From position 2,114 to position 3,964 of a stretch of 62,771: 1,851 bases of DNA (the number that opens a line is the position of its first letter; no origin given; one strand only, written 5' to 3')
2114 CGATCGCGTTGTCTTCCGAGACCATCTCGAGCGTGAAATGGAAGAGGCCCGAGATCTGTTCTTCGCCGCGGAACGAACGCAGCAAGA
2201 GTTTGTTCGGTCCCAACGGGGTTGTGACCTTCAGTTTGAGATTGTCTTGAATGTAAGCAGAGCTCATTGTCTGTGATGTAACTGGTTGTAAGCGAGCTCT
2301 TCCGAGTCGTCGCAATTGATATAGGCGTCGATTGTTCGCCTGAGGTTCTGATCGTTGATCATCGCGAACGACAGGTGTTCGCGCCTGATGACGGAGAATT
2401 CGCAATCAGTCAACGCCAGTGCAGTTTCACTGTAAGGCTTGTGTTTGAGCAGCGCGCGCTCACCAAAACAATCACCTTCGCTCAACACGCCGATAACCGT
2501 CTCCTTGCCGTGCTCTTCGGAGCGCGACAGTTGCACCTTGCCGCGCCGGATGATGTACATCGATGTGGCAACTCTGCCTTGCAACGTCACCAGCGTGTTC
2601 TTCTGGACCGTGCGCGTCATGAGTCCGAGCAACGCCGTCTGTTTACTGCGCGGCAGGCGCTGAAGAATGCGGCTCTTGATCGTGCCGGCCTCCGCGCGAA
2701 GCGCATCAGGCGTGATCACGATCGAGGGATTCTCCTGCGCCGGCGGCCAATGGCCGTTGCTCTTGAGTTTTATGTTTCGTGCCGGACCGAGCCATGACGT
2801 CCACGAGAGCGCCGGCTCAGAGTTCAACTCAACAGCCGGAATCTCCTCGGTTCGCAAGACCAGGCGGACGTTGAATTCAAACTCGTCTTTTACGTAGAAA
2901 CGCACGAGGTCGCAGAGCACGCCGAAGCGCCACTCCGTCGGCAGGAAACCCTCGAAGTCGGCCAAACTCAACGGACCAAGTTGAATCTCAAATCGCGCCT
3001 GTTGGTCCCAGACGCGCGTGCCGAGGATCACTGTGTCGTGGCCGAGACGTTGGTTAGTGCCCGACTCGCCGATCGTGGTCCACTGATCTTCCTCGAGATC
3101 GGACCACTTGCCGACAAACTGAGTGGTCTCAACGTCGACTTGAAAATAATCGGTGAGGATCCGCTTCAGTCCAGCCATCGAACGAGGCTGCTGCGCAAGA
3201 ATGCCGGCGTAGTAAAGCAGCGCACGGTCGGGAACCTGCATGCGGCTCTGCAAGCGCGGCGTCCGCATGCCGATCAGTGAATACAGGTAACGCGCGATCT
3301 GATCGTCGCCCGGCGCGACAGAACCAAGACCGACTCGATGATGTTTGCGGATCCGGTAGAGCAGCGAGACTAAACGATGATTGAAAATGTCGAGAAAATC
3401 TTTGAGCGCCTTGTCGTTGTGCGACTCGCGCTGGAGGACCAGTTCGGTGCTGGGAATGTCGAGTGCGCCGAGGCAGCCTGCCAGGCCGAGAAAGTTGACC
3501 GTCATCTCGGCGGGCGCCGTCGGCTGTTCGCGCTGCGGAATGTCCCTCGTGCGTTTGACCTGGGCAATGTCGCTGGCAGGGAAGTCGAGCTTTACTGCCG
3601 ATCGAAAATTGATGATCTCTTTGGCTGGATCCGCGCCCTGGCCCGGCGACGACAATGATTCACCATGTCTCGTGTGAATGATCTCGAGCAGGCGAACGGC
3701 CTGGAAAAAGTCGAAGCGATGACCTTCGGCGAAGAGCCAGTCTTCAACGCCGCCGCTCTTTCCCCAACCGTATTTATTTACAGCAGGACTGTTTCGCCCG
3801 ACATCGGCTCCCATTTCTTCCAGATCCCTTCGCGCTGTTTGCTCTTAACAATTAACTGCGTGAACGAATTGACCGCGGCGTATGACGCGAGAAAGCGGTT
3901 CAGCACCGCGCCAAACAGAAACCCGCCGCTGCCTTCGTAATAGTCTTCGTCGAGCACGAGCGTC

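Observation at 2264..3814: TssG baseplate subunit carries a C-terminal cyclic-nucleotide-binding-like domain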

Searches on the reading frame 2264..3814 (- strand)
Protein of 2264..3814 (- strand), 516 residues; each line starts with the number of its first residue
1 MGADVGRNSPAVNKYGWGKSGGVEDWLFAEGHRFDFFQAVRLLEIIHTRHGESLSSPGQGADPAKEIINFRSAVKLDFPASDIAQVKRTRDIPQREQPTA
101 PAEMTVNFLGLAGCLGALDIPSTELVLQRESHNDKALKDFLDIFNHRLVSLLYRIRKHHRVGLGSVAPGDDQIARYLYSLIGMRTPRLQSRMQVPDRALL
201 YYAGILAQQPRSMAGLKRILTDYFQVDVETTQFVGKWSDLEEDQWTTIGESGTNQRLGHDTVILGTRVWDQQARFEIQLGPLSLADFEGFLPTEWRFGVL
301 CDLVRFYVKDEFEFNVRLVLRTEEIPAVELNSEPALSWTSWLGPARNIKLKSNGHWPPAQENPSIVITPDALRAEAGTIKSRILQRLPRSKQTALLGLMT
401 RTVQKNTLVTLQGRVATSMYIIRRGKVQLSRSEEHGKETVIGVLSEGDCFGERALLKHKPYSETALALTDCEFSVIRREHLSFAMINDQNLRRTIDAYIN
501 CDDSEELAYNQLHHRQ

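Call 3: search_protein_families(library=pfam, proteins=[window:2264-3814:-], max_evalue=1)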
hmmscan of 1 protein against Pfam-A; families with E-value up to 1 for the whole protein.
window:2264-3814:- (516 aa): 3 families
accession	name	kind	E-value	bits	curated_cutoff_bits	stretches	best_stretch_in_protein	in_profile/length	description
PF06996.16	T6SS_TssG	-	7e-98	328.1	24.6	1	31-343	2-304/304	Type VI secretion, TssG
PF00027.35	cNMP_binding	-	3e-21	75.6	27.5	1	401-482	2-83/89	Cyclic nucleotide-binding domain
PF07934.18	OGG_N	-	0.075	13.7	23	1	207-241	57-91/115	8-oxoguanine DNA glycosylase, N-terminal domain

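Call 4: search_protein_families(library=ncbifam, proteins=[window:2264-3814:-], max_evalue=1)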
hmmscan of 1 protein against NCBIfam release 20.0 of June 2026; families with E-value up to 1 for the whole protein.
window:2264-3814:- (516 aa): 11 families
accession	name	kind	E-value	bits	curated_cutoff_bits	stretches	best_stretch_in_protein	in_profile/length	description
TIGR03347.1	VI_chp_1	equivalog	2e-95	319.4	143.3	1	31-343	2-300/300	type VI secretion system baseplate subunit TssG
NF041163.2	encap_f2b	equivalog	3.1e-10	39.8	400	1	400-502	97-200/450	family 2B encapsulin nanocompartment shell protein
NF008732.0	PRK11753.1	equivalog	4.3e-07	29.6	266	1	403-481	29-107/214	cAMP-activated global transcriptional regulator CRP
TIGR03697.1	NtcA_cyano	equivalog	3.5e-05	23.7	244.95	1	411-492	6-89/193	global nitrogen regulator NtcA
NF058543.1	ActPatMycb56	equivalog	6.3e-05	22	460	1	407-470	28-90/317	acetyltransferase Pat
NF006901.0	PRK09392.1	equivalog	0.00035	20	211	1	405-495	37-126/236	transcriptional activator FtrB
NF053664.1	TransRegPtrACyano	equivalog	0.00036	19.9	300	1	416-479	27-87/196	Crp/Fnr family transcriptional regulator PtrA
TIGR03896.1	cyc_nuc_ocin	subfamily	0.00068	19.1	161.05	1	405-491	168-254/317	bacteriocin-type transport-associated protein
NF052518.1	TransRegLdrP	equivalog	0.004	17.2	300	1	399-474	1-74/195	transcriptional regulator LdrP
NF008365.0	PRK11161.1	subfamily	0.045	13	228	1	401-487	50-138/250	fumarate/nitrate reduction transcriptional regulator Fnr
NF007707.0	PRK10402.1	subfamily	0.077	12.6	180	1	403-498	36-131/226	transcriptional regulator YeiL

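Call 6: find_homologous_proteins(query=window:2264-3814:-, max_evalue=0.00001)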
Query window:2264-3814:- (516 aa): 1362 proteins with E <= 0.00001 among 8000 candidates; the best 120 are listed.
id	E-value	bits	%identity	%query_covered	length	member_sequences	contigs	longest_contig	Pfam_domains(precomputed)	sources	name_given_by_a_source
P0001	0.0e+0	1174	99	100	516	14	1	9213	PF06996.17,PF00027.36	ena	-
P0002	0.0e+0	1063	89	99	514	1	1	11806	PF06996.17,PF00027.36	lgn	-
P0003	0.0e+0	1035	86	100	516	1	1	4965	PF06996.17,PF00027.36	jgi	jgi:type VI secretion system protein ImpH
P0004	0.0e+0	1031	88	99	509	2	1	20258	PF06996.17,PF00027.36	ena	-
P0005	0.0e+0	1029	88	99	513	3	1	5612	PF06996.17,PF00027.36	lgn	-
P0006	0.0e+0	1022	88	98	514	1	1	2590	PF06996.17,PF00027.36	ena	-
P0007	2.7e-280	948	80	100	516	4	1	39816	PF06996.17,PF00027.36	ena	-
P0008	4.6e-280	948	80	99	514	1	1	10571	PF06996.17,PF00027.36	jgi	jgi:type VI secretion system protein ImpH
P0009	9.4e-278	940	79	99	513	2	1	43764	PF06996.17,PF00027.36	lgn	-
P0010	2.4e-276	935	79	99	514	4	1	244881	PF06996.17,PF00027.36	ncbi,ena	-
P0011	2.5e-276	935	79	99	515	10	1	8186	PF06996.17,PF00027.36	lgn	-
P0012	6.5e-273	924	79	99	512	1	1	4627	PF06996.17,PF00027.36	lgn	-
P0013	7.7e-273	924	78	99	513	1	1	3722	PF06996.17,PF00027.36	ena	-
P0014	2.5e-272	922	79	97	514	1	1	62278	PF06996.17,PF00027.36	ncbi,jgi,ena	-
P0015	1.5e-271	919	78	100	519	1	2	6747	PF06996.17,PF00027.36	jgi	jgi:type VI secretion system protein ImpH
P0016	4.5e-271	918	77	100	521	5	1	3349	PF06996.17,PF00027.36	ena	-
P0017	3.0e-270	915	79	98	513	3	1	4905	PF06996.17,PF00027.36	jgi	jgi:type VI secretion system protein ImpH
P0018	3.5e-270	915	78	99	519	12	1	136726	PF06996.17,PF00027.36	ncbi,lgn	ncbi:MAG TPA: type VI secretion system baseplate subunit TssG [Pyrinomonadaceae bacterium]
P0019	7.0e-269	911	78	98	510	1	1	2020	PF06996.17,PF00027.36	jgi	jgi:type VI secretion system protein ImpH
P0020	4.5e-268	908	79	99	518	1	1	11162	PF06996.17,PF00027.36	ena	-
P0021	2.5e-267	906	77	99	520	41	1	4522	PF06996.17,PF00027.36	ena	-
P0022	3.1e-267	905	78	98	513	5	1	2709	PF06996.17,PF00027.36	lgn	-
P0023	3.4e-267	905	78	98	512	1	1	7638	PF06996.17,PF00027.36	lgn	-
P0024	5.7e-267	904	78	98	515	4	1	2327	PF06996.17,PF00027.36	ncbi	-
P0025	6.1e-266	901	77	97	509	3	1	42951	PF06996.17,PF00027.36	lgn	-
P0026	8.6e-266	900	78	99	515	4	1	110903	PF06996.17,PF00027.36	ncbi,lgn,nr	ncbi:MAG TPA: type VI secretion system baseplate subunit TssG [Pyrinomonadaceae bacterium]|nr:type V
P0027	4.2e-265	898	77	98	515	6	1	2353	PF06996.17,PF00027.36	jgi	-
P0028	9.5e-265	897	77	99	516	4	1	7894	PF06996.17,PF00027.36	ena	-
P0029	1.1e-264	897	77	99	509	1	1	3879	PF06996.17,PF00027.36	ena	-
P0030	1.2e-264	897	77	98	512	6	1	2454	PF06996.17,PF00027.36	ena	-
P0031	1.9e-264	896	78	97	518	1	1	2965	PF06996.17,PF00027.36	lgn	-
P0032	3.1e-264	895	77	98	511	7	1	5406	PF06996.17,PF00027.36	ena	-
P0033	2.2e-263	892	77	99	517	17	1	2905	PF06996.17,PF00027.36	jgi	jgi:type VI secretion system protein ImpH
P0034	8.3e-263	891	77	98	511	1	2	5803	PF06996.17,PF00027.36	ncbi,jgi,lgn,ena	ncbi:MAG TPA: type VI secretion system baseplate subunit TssG [Pyrinomonadaceae bacterium]|jgi:type 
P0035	1.1e-262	890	74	99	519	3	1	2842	PF06996.17,PF00027.36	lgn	-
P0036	3.7e-262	888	76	99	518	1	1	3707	PF06996.17,PF00027.36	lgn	-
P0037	2.9e-261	885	76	97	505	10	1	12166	PF06996.17,PF00027.36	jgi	jgi:type VI secretion system protein ImpH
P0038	2.4e-259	879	77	97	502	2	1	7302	PF06996.17,PF00027.36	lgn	-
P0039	2.7e-259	879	76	99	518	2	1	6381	PF06996.17,PF00027.36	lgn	-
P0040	4.8e-259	878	75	99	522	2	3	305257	PF06996.17,PF00027.36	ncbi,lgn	-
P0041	4.9e-259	878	75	98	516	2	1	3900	PF06996.17,PF00027.36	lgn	-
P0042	7.7e-259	878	75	99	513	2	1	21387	PF06996.17,PF00027.36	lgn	-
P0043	6.9e-258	874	76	97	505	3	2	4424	PF06996.17,PF00027.36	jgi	jgi:type VI secretion system protein ImpH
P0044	2.5e-257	873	76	97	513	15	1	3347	PF06996.17,PF00027.36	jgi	-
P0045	7.0e-257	871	74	99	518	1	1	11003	PF06996.17,PF00027.36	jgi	jgi:type VI secretion system protein ImpH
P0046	1.0e-255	867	74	98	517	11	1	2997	PF06996.17,PF00027.36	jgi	jgi:type VI secretion system protein ImpH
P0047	1.5e-254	863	76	97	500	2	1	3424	PF06996.17,PF00027.36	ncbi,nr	ncbi:MAG TPA: type VI secretion system baseplate subunit TssG [Pyrinomonadaceae bacterium]|nr:type V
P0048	9.8e-254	861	73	99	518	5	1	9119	PF06996.17,PF00027.36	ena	-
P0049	4.5e-253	859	74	100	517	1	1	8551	PF06996.17,PF00027.36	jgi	jgi:type VI secretion system protein ImpH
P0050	8.3e-253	858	74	98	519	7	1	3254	PF06996.17,PF00027.36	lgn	-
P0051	5.9e-252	855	77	93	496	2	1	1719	PF06996.17,PF00027.36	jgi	jgi:type VI secretion system protein ImpH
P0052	5.3e-251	852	73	100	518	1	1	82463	PF06996.17,PF00027.36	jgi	jgi:type VI secretion system protein ImpH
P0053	1.8e-250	850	73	99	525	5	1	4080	PF06996.17,PF00027.36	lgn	-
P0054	1.8e-250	850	74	100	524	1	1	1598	PF06996.17,PF00027.36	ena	-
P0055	2.0e-250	850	73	99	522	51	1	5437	PF06996.17,PF00027.36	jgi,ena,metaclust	metaclust:\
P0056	6.4e-249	845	74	98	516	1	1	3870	PF06996.17,PF00027.36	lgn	-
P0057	1.1e-248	844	73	98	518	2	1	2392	PF06996.17,PF00027.36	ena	-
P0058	2.4e-248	843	73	100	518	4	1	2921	PF06996.17,PF00027.36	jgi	jgi:type VI secretion system protein ImpH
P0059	5.9e-248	842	72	99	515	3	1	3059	PF06996.17,PF00027.36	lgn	-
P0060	4.2e-247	839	71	98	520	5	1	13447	PF06996.17,PF00027.36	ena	-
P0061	7.0e-247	838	72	98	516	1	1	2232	PF06996.17,PF00027.36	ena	-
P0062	2.3e-246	836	73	97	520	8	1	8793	PF06996.17,PF00027.36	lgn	-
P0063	1.2e-244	831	72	99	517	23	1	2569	PF06996.17,PF00027.36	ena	-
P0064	1.9e-243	827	71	99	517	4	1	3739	PF06996.17,PF00027.36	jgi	jgi:type VI secretion system protein ImpH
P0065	1.9e-241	820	72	98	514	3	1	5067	PF06996.17,PF00027.36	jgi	-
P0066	4.9e-241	819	86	80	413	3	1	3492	PF06996.17,PF00027.36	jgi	jgi:type VI secretion system protein ImpH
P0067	1.3e-239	814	71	99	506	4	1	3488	PF06996.17,PF00027.36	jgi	jgi:type VI secretion system protein ImpH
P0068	6.9e-238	808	72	97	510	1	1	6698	PF06996.17,PF00027.36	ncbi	-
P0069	3.4e-237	806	69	100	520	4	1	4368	PF06996.17,PF00027.36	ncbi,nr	ncbi:MAG TPA: type VI secretion system baseplate subunit TssG [Pyrinomonadaceae bacterium]|nr:type V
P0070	7.6e-233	792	69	99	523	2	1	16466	PF06996.17,PF00027.36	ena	-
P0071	3.3e-232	790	68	97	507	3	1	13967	PF06996.17,PF00027.36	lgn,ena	-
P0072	1.9e-231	787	69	98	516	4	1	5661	PF06996.17,PF00027.36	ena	-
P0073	4.1e-225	766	67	97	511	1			PF06996.17,PF00027.36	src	-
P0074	5.9e-225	766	68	96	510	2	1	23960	PF06996.17,PF00027.36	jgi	jgi:type VI secretion system protein ImpH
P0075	3.3e-224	763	67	95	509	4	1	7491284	PF06996.17,PF00027.36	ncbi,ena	-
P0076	1.5e-210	718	74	82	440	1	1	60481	PF06996.17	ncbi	-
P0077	1.2e-208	712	77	80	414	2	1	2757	PF06996.17,PF00027.36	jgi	jgi:type VI secretion system ImpH/TssG family protein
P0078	4.2e-207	707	64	97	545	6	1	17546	PF06996.17,PF00027.36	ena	-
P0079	1.9e-206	705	76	79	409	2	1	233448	PF06996.17,PF00027.36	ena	-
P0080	2.8e-204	698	62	97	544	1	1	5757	PF06996.17,PF00027.36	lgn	-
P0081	1.3e-203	695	62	97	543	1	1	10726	PF06996.17,PF00027.36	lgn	-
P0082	2.3e-199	681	82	69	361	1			PF06996.17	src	-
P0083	1.3e-198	679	84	68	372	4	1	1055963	PF06996.17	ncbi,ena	-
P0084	1.4e-198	679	61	97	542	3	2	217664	PF06996.17,PF00027.36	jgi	jgi:type VI secretion system protein ImpH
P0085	2.5e-198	678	61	97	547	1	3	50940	PF06996.17,PF00027.36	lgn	-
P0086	3.7e-197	674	60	98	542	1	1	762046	PF06996.17,PF00027.36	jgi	jgi:type VI secretion system protein ImpH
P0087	3.5e-193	661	60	97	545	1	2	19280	PF06996.17,PF00027.36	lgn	-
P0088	1.5e-192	659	61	97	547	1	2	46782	PF06996.17,PF00027.36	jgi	jgi:type VI secretion system protein ImpH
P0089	4.1e-192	657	60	97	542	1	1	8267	PF06996.17,PF00027.36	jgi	jgi:type VI secretion system protein ImpH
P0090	3.3e-189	648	59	94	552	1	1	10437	PF06996.17,PF00027.36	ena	-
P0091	1.6e-188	646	56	100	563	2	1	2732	PF06996.17,PF00027.36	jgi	jgi:type VI secretion system protein ImpH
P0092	7.9e-185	633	58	94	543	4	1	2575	PF06996.17,PF00027.36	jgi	-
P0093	1.2e-184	633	83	65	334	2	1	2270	PF06996.17,PF00027.36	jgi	-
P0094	1.7e-184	632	53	97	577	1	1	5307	PF06996.17,PF00027.36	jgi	jgi:type VI secretion system protein ImpH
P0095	1.9e-181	622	57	99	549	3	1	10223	PF06996.17,PF00027.36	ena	-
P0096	3.3e-181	621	58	97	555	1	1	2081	PF06996.17,PF00027.36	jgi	jgi:type VI secretion system protein ImpH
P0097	5.1e-179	614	57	97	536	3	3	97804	PF06996.17,PF00027.36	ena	-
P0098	8.6e-179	613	56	97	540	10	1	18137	PF06996.17,PF00027.36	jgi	jgi:type VI secretion system protein ImpH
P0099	2.8e-175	602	56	97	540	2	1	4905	PF06996.17,PF00027.36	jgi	-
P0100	4.6e-175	601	70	74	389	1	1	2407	PF06996.17,PF00027.36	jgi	jgi:type VI secretion system ImpH/TssG family protein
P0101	1.3e-173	596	56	97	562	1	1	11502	PF06996.17,PF00027.36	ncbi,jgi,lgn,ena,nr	ncbi:MAG TPA: type VI secretion system baseplate subunit TssG [Pyrinomonadaceae bacterium]|nr:type V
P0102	4.6e-173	595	54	97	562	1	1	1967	PF06996.17,PF00027.36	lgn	-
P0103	4.2e-172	591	55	96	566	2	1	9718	PF06996.17,PF00027.36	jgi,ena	-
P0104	4.5e-172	591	55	97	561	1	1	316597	PF06996.17,PF00027.36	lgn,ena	-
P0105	7.2e-171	587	55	97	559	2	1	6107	PF06996.17,PF00027.36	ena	-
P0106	3.7e-170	585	55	96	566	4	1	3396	PF06996.17,PF00027.36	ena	-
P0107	4.2e-170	585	54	97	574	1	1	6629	PF06996.17,PF00027.36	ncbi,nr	ncbi:MAG: type secretion system protein ImpH [Blastocatellia bacterium]|nr:type secretion system pro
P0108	7.1e-170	584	54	97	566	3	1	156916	PF06996.17,PF00027.36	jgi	jgi:type VI secretion system protein ImpH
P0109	1.7e-169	583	71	69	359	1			PF06996.17,PF00027.36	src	-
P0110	4.5e-169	581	58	95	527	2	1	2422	PF06996.17,PF00027.36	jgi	jgi:type VI secretion system protein ImpH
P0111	2.2e-168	579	54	97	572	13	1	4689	PF06996.17,PF00027.36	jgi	jgi:type VI secretion system protein ImpH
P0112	2.2e-167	576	54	97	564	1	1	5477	PF06996.17,PF00027.36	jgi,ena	-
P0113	5.1e-167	575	53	97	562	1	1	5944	PF06996.17,PF00027.36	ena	-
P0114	2.1e-166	573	54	97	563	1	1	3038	PF06996.17,PF00027.36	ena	-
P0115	3.4e-165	569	53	97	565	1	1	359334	PF06996.17,PF00027.36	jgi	jgi:type VI secretion system protein ImpH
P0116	2.5e-163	562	52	97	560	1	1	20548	PF06996.17,PF00027.36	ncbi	-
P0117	9.0e-161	554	61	81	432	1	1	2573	PF06996.17,PF00027.36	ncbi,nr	ncbi:MAG TPA: type VI secretion system baseplate subunit TssG, partial [Pyrinomonadaceae bacterium]|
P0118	2.3e-160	553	86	55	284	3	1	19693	PF06996.17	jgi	jgi:type VI secretion system protein ImpH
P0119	9.5e-150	518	71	64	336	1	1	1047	PF06996.17,PF00027.36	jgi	jgi:hypothetical protein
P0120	1.9e-149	517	72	63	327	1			PF06996.17,PF00027.36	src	-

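Call 16: find_related_loci(query=A1, collection=genome_contigs, flank=10000)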
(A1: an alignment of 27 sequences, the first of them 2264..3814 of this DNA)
Query A1 (516 aa) in genome_contigs; peptide patterns used: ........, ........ (x = any residue, [..] = any of these).
600 stretches matched a pattern (row limit reached: there are more); 571 encode a relative of the query (tblastn E <= 1e-3); the best 80 are kept; 80 distinct loci.
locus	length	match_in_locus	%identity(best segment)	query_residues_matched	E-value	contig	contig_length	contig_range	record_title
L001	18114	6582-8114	78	1-509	0e+0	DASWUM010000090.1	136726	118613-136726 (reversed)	MAG TPA_asm: Pyrinomonadaceae bacterium isolate SMAG_U3603 k141_93243, whole genome shotgun sequence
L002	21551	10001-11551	77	1-512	0e+0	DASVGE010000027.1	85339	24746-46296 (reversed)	MAG TPA_asm: Pyrinomonadaceae bacterium isolate SMAG_U2107 k141_7917, whole genome shotgun sequence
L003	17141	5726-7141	50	15-504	4e-150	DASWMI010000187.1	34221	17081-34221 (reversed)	MAG TPA_asm: Pyrinomonadaceae bacterium isolate SMAG_U3383 k141_228796, whole genome shotgun sequence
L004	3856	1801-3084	50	12-459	3e-136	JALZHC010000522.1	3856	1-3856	MAG: Acidobacteriota bacterium isolate PEA bin7 SC8831_NODE_1159_length_3856_cov_1.152320, whole genome shotgun sequence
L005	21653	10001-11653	43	2-498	7e-132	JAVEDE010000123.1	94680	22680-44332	MAG: Pyrinomonadaceae bacterium isolate BP_17 scaffold_1404453, whole genome shotgun sequence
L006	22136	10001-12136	43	2-498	1e-128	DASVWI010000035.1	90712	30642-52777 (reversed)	MAG TPA_asm: Pyrinomonadaceae bacterium isolate SMAG_U3366 k141_474517, whole genome shotgun sequence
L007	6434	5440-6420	57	7-342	4e-118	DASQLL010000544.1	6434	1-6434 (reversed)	MAG TPA_asm: Pyrinomonadaceae bacterium isolate SMAG_U11937 k141_3491792, whole genome shotgun sequence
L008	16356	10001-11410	45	12-479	5e-114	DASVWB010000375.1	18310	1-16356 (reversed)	MAG TPA_asm: Pyrinomonadaceae bacterium isolate SMAG_U3359 k141_385246, whole genome shotgun sequence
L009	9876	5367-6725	40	7-479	2e-103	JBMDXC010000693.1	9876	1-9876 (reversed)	MAG: Candidatus Entotheonellaceae bacterium isolate FBaNitSoil1_14 FBaNitSoil1_contig693, whole genome shotgun sequence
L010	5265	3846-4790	50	15-342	6e-97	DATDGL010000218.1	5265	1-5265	MAG TPA_asm: Candidatus Angelobacter sp. isolate SMAG_U251 k141_644516, whole genome shotgun sequence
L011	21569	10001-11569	56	1-499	1e-178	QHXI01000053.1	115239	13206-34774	MAG: Acidobacteria bacterium isolate gp4 AA24 14_0927_12_20cm_scaffold_178_curated, whole genome shotgun sequence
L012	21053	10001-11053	45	8-378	8e-96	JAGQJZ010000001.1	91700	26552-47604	MAG: Nitrospina sp. isolate HKST-UBA01 NODE_1_length_91700_cov_5.210386, whole genome shotgun sequence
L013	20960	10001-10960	53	11-342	1e-96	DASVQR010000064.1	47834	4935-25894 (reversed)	MAG TPA_asm: Longimicrobiaceae bacterium isolate SMAG_U3213 k141_619445, whole genome shotgun sequence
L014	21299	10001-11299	40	27-473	3e-95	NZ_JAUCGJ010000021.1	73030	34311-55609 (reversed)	Candidatus Venteria ishoeyi isolate HSG18 NODE_21_length_73030, whole genome shotgun sequence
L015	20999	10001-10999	46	5-346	5e-94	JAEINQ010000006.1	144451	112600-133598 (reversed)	MAG: Desulfobacterales bacterium isolate MAG8 NODE_128_length_144451_cov_6.932225, whole genome shotgun sequence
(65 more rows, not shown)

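Call 23: predict_structure(alignment_id=A1)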
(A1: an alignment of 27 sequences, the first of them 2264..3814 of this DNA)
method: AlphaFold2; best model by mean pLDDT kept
length: 516 residues; sequences in the alignment: 27
mean_pLDDT: 54.8   pTM: 0.49
mean pLDDT of the five models: 54.8, 53.7, 53.5, 52.8, 51.0
residues with pLDDT >= 90: 15; 70-90: 174; 50-70: 58; < 50: 269
segments of 3 or more residues with pLDDT < 50: 1-93, 96-197, 240-262, 328-335, 343-359, 374-378, 503-516
pLDDT, mean of each block of 10 residues (from residue 1): 29 31 29 30 33 28 23 23 29 40 27 29 28 40 42 39 34 43 41 46 57 74 82 56 44 43 51 76 85 78 76 83 62 50 41 37 78 53 79 83 81 80 87 66 84 82 81 90 84 81 40 34
secondary structure, 60 per line:
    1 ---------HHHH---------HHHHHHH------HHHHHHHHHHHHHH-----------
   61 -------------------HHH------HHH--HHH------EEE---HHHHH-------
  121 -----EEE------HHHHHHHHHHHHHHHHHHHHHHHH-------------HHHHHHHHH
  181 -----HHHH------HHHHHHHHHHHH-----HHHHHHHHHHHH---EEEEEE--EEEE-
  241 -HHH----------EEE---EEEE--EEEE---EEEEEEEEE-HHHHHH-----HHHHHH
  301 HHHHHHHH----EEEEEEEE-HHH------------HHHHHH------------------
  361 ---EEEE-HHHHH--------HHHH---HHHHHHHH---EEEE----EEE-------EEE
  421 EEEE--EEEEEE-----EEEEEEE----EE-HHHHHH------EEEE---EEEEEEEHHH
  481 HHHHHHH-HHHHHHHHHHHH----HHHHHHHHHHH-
elements in order: H10-13 H23-29 H36-49 E103-105 H109-113 E126-128 H135-158 H172-180 H186-189 H196-207 H213-224 E228-233 E236-239 E255-257 E261-264 E267-270 E274-282 H284-289 H295-308 E313-320 H337-342 E364-367 H369-373 H382-385 H389-396 E400-403 E408-410 E418-424 E427-432 E438-444 H452-457 E464-467 E471-477 H478-487 H489-500 H505-515
